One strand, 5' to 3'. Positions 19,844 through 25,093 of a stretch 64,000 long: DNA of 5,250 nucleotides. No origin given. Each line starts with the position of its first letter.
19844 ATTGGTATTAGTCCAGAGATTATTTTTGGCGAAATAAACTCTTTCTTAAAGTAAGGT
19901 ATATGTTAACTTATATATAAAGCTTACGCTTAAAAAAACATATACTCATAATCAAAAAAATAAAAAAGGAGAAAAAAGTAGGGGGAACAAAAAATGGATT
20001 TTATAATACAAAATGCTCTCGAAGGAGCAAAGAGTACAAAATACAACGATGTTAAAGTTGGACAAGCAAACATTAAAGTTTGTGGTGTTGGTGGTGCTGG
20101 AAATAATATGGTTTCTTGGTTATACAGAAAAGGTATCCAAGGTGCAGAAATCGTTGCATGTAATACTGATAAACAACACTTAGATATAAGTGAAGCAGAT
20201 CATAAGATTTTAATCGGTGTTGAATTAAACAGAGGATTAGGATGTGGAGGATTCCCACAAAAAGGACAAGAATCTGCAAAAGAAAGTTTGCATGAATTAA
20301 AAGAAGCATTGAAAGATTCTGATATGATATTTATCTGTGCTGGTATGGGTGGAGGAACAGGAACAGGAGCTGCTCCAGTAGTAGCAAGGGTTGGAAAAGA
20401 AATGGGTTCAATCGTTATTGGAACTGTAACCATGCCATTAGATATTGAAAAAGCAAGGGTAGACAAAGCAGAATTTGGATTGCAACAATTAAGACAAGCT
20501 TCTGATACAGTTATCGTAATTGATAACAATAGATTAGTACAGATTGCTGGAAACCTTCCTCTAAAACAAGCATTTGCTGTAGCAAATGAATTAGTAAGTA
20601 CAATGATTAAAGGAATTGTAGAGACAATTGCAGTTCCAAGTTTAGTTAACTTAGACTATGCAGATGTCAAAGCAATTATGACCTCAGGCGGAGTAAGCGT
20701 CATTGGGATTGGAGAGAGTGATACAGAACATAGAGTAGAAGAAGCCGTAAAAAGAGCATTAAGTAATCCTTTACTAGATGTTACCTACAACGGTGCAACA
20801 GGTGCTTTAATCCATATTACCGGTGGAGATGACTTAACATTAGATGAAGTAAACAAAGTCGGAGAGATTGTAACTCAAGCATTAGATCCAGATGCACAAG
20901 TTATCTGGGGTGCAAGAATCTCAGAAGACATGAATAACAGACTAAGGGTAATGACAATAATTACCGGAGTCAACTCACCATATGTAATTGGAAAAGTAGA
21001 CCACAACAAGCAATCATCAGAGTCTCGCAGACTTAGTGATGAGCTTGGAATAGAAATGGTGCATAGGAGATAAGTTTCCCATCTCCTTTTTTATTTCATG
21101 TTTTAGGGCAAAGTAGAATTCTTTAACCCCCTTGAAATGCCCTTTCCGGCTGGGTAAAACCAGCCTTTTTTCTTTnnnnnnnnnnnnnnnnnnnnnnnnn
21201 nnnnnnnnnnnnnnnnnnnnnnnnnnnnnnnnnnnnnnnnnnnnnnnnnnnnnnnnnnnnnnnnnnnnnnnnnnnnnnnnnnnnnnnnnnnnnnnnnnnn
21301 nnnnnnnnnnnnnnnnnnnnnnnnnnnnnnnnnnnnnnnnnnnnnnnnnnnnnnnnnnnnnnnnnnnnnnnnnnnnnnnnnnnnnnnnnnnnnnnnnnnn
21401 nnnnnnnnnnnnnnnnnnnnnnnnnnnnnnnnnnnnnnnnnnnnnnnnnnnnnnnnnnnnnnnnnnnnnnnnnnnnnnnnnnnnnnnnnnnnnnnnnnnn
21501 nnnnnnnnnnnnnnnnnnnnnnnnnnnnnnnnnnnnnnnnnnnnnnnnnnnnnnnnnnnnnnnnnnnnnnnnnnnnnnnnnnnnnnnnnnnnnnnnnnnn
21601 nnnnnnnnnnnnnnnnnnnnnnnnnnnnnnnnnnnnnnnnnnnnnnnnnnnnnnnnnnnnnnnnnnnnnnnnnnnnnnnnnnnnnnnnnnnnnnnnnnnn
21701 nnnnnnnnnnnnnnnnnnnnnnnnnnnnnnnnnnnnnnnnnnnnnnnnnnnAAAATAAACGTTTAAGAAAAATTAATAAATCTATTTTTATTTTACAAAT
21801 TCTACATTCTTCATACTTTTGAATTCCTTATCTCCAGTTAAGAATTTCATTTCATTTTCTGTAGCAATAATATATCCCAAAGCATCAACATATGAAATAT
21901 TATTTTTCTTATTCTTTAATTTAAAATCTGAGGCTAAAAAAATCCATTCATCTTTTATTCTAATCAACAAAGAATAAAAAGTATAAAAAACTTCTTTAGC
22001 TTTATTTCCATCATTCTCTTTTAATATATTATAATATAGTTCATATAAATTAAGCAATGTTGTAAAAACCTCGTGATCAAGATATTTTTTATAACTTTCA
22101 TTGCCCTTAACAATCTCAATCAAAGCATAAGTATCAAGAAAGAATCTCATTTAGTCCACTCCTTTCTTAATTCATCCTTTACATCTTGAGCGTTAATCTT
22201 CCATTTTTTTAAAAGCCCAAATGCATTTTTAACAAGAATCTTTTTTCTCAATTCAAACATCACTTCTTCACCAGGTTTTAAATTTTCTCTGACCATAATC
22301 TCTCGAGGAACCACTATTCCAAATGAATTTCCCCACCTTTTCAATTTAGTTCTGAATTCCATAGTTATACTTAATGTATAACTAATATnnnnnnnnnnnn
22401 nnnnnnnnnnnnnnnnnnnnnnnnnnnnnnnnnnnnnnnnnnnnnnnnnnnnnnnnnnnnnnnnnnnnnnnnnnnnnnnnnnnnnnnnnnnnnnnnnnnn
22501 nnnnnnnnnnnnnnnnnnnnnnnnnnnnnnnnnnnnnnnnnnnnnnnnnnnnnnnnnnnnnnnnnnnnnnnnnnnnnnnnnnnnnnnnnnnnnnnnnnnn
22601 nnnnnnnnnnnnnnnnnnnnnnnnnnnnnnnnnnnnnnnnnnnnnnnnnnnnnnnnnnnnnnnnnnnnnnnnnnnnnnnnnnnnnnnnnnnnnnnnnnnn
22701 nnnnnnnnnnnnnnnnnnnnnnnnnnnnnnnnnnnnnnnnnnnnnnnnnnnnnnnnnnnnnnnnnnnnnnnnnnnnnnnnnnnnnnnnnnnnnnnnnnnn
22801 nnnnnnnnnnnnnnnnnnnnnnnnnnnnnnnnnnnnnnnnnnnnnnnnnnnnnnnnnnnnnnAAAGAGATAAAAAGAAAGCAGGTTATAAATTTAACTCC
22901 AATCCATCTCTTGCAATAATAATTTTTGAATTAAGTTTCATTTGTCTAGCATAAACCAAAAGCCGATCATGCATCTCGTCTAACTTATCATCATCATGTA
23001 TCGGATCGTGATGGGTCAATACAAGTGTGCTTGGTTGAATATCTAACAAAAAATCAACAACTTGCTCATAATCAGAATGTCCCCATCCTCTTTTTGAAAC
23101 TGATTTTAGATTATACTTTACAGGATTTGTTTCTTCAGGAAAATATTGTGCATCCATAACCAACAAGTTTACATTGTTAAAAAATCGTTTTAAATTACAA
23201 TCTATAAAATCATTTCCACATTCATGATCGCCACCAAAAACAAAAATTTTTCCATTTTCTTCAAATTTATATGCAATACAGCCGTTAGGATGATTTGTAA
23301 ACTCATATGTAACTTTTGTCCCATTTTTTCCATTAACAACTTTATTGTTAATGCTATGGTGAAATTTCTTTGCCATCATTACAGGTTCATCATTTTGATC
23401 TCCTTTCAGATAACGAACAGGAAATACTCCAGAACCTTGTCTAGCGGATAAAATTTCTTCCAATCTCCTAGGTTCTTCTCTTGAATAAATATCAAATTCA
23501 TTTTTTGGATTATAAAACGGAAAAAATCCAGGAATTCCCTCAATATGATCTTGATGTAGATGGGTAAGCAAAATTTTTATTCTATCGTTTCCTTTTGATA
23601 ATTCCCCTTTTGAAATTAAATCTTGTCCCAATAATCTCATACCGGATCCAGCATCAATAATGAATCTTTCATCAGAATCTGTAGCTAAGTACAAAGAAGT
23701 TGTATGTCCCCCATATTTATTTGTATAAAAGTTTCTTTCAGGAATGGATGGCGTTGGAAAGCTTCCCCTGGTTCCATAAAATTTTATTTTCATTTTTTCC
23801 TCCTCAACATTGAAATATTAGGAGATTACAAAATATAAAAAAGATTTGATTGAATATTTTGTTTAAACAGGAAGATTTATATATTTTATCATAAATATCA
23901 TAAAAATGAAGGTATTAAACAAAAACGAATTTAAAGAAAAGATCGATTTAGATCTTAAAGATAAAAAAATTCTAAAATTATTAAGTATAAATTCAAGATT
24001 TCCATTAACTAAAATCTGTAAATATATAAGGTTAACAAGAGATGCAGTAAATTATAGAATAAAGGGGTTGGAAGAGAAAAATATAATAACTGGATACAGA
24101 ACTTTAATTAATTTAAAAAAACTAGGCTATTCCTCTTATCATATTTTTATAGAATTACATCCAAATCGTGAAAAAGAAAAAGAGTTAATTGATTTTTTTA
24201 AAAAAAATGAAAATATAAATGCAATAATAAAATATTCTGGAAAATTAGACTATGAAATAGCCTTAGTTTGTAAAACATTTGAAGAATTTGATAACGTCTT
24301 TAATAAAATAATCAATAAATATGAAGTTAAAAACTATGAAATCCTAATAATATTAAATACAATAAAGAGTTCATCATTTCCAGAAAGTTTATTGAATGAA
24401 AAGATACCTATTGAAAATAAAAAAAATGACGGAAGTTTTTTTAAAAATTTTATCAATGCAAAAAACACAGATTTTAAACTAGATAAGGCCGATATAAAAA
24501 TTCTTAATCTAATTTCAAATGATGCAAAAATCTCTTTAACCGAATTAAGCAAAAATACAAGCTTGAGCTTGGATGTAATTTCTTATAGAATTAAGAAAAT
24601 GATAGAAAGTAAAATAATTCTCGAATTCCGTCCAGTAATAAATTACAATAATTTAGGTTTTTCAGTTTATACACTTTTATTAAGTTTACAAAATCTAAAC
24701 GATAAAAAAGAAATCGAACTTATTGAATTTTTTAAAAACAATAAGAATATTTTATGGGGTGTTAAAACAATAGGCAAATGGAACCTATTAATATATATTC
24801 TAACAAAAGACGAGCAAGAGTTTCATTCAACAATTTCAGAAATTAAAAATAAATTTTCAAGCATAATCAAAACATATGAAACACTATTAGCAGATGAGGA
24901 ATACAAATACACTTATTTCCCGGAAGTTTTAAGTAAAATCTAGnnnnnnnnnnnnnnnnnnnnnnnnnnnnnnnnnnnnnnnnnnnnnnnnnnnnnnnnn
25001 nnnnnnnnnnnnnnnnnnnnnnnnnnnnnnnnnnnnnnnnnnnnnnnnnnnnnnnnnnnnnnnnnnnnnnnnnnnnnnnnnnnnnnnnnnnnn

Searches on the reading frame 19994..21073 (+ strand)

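Call 85: search_protein_families(library=pfam, proteins=[window:19994-21073:+], max_evalue=0.00001)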
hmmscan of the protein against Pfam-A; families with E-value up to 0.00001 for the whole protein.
window:19994-21073:+ (359 aa): 2 families
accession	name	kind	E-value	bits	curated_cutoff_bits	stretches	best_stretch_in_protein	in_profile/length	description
PF00091.31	Tubulin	-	1.7e-44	152.8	33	1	26-185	1-189/190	Tubulin/FtsZ family, GTPase domain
PF12327.13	FtsZ_C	-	9.9e-35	119.2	27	1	233-326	1-94/95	FtsZ family, C-terminal domain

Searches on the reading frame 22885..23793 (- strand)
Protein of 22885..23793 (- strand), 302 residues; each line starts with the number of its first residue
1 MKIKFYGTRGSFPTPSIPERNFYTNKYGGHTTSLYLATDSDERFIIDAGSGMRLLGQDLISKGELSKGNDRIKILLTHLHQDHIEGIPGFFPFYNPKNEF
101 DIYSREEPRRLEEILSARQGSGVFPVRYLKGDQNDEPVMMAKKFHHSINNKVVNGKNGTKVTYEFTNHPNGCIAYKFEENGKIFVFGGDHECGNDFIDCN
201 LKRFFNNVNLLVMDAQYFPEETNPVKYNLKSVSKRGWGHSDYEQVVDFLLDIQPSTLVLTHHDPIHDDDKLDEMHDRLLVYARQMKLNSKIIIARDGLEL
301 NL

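Call 3: search_protein_families(library=pfam, proteins=[window:22885-23793:-], max_evalue=0.1)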
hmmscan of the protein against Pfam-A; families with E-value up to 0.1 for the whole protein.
window:22885-23793:- (302 aa): 2 families
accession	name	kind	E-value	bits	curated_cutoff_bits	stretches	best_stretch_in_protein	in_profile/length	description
PF12706.13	Lactamase_B_2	-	8.7e-14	52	27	1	43-262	2-200/200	Beta-lactamase superfamily domain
PF00753.33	Lactamase_B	-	3.4e-05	24.3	22.7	1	30-190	4-150/196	Metallo-beta-lactamase superfamily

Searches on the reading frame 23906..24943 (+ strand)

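Call 3: search_protein_families(library=pfam, proteins=[window:23906-24943:+], max_evalue=0.1)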
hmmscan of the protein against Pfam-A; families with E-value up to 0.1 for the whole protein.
window:23906-24943:+ (345 aa): 11 families
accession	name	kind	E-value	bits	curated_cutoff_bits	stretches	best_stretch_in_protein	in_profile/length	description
PF13404.12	HTH_AsnC-type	-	6.1e-16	58.4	27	2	192-232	1-41/42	AsnC-type helix-turn-helix domain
PF13412.12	HTH_24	-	2.5e-15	56.2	21.9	2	192-238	1-47/48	Winged helix-turn-helix DNA-binding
PF01037.27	AsnC_trans_reg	-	9.8e-07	29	25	1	81-152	2-73/73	Lrp/AsnC ligand binding domain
PF12802.13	MarR_2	-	0.00031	21.3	27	0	36-62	25-51/61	MarR family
PF01047.28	MarR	-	0.0024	18.2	24.6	0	22-62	8-48/59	MarR family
PF19776.5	DUF6262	-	0.0031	18.1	29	1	183-234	8-61/110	Family of unknown function (DUF6262)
PF08279.18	HTH_11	-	0.013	15.8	25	0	20-59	3-43/55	HTH domain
PF12840.13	HTH_20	-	0.018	15.4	27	0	205-238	15-48/51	Helix-turn-helix domain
PF09749.15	HVSL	-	0.025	14.4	26.8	0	289-325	37-76/242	Uncharacterised conserved protein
PF17805.7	AsnC_trans_reg2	-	0.034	14.7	27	0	292-334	46-86/86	AsnC-like ligand binding domain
PF08280.17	HTH_Mga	-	0.044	14.2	23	0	19-54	7-42/59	M protein trans-acting positive regulator (MGA) HTH domain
